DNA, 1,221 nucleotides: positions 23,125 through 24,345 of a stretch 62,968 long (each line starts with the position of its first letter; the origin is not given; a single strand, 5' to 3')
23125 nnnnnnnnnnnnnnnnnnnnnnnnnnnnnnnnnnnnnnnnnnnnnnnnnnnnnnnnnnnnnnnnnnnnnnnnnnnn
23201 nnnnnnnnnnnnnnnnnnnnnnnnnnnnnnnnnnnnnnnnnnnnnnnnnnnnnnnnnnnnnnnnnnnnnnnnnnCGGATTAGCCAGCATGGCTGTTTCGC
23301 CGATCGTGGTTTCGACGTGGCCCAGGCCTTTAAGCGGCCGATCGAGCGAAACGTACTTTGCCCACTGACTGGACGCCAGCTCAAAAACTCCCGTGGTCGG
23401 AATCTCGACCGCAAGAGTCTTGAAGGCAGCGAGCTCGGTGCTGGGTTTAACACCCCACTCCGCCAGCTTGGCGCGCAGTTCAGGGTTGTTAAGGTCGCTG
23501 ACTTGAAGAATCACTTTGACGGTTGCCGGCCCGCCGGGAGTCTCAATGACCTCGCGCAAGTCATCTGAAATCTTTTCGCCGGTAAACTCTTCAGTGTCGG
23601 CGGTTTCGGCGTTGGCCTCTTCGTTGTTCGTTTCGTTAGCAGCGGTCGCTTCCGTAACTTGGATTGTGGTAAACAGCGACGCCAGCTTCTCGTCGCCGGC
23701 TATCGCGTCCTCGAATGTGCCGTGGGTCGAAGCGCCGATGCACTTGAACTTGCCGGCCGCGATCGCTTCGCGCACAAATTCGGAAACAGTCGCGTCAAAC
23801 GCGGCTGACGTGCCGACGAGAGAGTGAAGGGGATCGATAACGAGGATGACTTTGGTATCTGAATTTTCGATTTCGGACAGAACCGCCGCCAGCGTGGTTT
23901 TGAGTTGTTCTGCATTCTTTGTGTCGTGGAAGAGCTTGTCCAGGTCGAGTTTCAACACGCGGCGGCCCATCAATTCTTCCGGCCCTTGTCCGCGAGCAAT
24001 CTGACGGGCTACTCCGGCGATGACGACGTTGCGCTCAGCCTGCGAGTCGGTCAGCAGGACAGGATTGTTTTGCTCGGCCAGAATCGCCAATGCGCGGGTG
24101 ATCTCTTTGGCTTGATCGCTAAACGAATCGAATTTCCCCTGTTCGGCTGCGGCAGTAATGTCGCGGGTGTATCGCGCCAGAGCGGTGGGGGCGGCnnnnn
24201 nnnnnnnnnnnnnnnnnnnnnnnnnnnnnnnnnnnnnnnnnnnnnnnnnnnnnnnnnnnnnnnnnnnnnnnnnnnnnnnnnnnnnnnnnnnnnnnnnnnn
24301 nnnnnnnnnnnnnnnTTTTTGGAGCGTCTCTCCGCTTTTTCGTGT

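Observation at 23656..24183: Secreted subtilase carries a catalytically dead Hsp100/Clp NBD1-like module behind its signal peptide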

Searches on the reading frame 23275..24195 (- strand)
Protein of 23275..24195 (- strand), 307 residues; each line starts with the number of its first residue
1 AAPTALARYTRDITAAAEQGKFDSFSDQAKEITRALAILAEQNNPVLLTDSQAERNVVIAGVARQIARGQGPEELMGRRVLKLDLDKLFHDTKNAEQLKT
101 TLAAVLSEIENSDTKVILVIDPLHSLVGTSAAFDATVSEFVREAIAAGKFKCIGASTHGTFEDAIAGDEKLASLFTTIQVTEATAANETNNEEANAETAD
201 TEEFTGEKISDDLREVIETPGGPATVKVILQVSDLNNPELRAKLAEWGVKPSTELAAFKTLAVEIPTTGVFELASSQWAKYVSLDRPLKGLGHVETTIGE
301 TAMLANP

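Call 26: find_homologous_proteins(query=A2, max_evalue=1e-20)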
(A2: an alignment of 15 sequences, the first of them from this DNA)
Query A2 (15 sequences) (307 aa, profile of the alignment): 68 proteins with E <= 1e-20 among 8000 candidates.
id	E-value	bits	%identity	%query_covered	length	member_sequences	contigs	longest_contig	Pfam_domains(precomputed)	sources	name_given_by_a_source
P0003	1.0e-117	411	90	100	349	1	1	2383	-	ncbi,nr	ncbi:MAG TPA: hypothetical protein VGW32_09490, partial [Pyrinomonadaceae bacterium]|nr:hypothetical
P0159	4.3e-117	409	89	99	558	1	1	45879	PF00082.28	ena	-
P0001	3.2e-115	403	90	97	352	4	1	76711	PF26036.1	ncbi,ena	-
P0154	1.5e-112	394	32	96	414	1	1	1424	-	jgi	jgi:hypothetical protein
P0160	5.1e-109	382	35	96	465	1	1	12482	PF23569.2,PF00082.28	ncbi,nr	ncbi:MAG TPA: S8 family serine peptidase, partial [Pyrinomonadaceae bacterium]|nr:S8 family serine p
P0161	1.2e-106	375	38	97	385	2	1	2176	PF23569.2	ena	-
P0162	4.0e-105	370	32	96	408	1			-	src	-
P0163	1.1e-104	368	33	96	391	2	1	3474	-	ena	-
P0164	3.8e-104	366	30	98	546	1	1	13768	PF00082.28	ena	-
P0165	7.6e-104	365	31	96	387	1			-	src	-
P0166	7.9e-103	362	31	96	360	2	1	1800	-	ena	-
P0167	1.4e-102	361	34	96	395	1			-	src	-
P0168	3.4e-102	360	33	99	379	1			PF23569.2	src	-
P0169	9.3e-102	359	52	93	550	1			PF23569.2,PF00082.28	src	-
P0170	1.1e-99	352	33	96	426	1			-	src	-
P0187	1.3e-59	220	28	95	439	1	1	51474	-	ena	-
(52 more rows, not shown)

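Call 37: search_protein_families(library=pfam, proteins=[P0217], max_evalue=10)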
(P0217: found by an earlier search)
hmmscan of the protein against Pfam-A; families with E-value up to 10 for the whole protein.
P0217 (736 aa): 3 families
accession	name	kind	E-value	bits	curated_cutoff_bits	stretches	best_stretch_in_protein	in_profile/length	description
PF00082.27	Peptidase_S8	-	6.9e-42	144.2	21.8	1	369-664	1-254/288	Subtilase family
PF00004.35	AAA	-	0.1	13.5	21.2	1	142-183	36-75/131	ATPase family associated with various cellular activities (AAA)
PF13191.12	AAA_16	-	0.17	12.8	32.6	1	113-179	103-147/167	AAA ATPase domain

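Call 52: find_encoding_contigs(protein=P0187, flank=8000, max_places=2)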
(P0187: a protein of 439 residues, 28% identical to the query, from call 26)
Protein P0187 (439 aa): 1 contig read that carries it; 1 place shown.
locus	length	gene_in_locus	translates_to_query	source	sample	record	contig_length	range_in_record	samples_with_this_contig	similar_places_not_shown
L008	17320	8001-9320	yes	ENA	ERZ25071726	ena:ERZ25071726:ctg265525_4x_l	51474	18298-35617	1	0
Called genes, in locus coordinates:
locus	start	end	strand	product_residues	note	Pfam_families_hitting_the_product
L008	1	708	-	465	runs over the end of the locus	PF03841:SelA, PF01053:Cys_Met_Meta_PP (weak)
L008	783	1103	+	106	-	-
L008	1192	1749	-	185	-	PF01928:CYTH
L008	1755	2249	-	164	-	PF14328:DUF4385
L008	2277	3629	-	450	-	PF12679:ABC2_membrane_2, PF12698:ABC2_membrane_3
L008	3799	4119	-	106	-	PF21263:Acyl-CoA-dh_C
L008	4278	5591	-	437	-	PF02771:Acyl-CoA_dh_N, PF02770:Acyl-CoA_dh_M, PF00441:Acyl-CoA_dh_1, PF08028:Acyl-CoA_dh_2, PF22924:ACOX_C_alpha1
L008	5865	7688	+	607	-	PF00990:GGDEF, PF00563:EAL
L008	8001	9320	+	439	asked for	-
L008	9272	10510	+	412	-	-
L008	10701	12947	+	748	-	PF00990:GGDEF, PF00563:EAL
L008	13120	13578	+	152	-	PF00583:Acetyltransf_1, PF13673:Acetyltransf_10 (weak), PF13508:Acetyltransf_7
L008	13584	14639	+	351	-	-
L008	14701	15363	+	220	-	PF02224:Cytidylate_kin, PF13189:Cytidylate_kin2, PF13207:AAA_17 (faint), PF13238:AAA_18, PF01202:SKI (faint)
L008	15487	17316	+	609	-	PF00664:ABC_membrane, PF00005:ABC_tran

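Call 73: find_homologous_proteins(query=L008:4278-5591:-, max_evalue=1e-50)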
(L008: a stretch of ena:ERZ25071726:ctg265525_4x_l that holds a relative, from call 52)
Query L008:4278-5591:- (437 aa): 7999 proteins with E <= 1e-50 among 8000 candidates; the best 120 are listed.
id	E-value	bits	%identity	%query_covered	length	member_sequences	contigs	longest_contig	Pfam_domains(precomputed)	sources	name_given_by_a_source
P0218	6.0e-290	980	100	100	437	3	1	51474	PF02770.25,PF22924.2,PF00441.30,PF08028.17,PF02771.22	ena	-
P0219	2.7e-256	869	88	100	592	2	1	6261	PF21263.3,PF02770.25,PF22924.2,PF00441.30,PF08028.17,PF02771.22,PF21343.3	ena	-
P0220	1.3e-255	866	88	99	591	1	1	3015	PF21263.3,PF02770.25,PF22924.2,PF00441.30,PF08028.17,PF02771.22,PF21343.3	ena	-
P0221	2.2e-255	866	87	100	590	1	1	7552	PF21263.3,PF02770.25,PF22924.2,PF00441.30,PF08028.17,PF02771.22,PF21343.3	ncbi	-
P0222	2.6e-255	865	87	100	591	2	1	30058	PF21263.3,PF02770.25,PF22924.2,PF00441.30,PF08028.17,PF02771.22,PF21343.3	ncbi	ncbi:MAG: acyl-CoA dehydrogenase family protein [Pyrinomonadaceae bacterium]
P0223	2.7e-254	862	86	100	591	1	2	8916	PF21263.3,PF02770.25,PF22924.2,PF00441.30,PF08028.17,PF02771.22,PF21343.3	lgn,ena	-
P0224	8.9e-253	857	87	100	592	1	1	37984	PF21263.3,PF02770.25,PF22924.2,PF00441.30,PF08028.17,PF02771.22,PF21343.3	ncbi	ncbi:MAG: acyl-CoA dehydrogenase family protein [Pyrinomonadaceae bacterium]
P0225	1.8e-252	856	86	100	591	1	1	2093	PF21263.3,PF02770.25,PF22924.2,PF00441.30,PF08028.17,PF02771.22,PF21343.3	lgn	-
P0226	5.3e-252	854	86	100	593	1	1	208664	PF21263.3,PF02770.25,PF22924.2,PF00441.30,PF08028.17,PF02771.22,PF21343.3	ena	-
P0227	1.7e-251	853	86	100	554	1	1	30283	PF02770.25,PF22924.2,PF00441.30,PF08028.17,PF02771.22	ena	-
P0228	2.5e-251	852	86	100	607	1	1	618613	PF21263.3,PF02770.25,PF22924.2,PF00441.30,PF08028.17,PF02771.22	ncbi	ncbi:MAG: acyl-CoA dehydrogenase family protein [Pyrinomonadaceae bacterium]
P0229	2.6e-251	852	85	100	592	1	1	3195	PF21263.3,PF02770.25,PF22924.2,PF00441.30,PF08028.17,PF02771.22,PF21343.3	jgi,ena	-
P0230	2.8e-251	852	84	100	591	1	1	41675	PF21263.3,PF02770.25,PF22924.2,PF00441.30,PF08028.17,PF02771.22,PF21343.3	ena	-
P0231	3.1e-251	852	84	100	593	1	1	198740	PF21263.3,PF02770.25,PF22924.2,PF00441.30,PF08028.17,PF02771.22,PF21343.3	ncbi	-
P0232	3.3e-251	852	87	100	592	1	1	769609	PF21263.3,PF02770.25,PF22924.2,PF00441.30,PF08028.17,PF02771.22,PF21343.3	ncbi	-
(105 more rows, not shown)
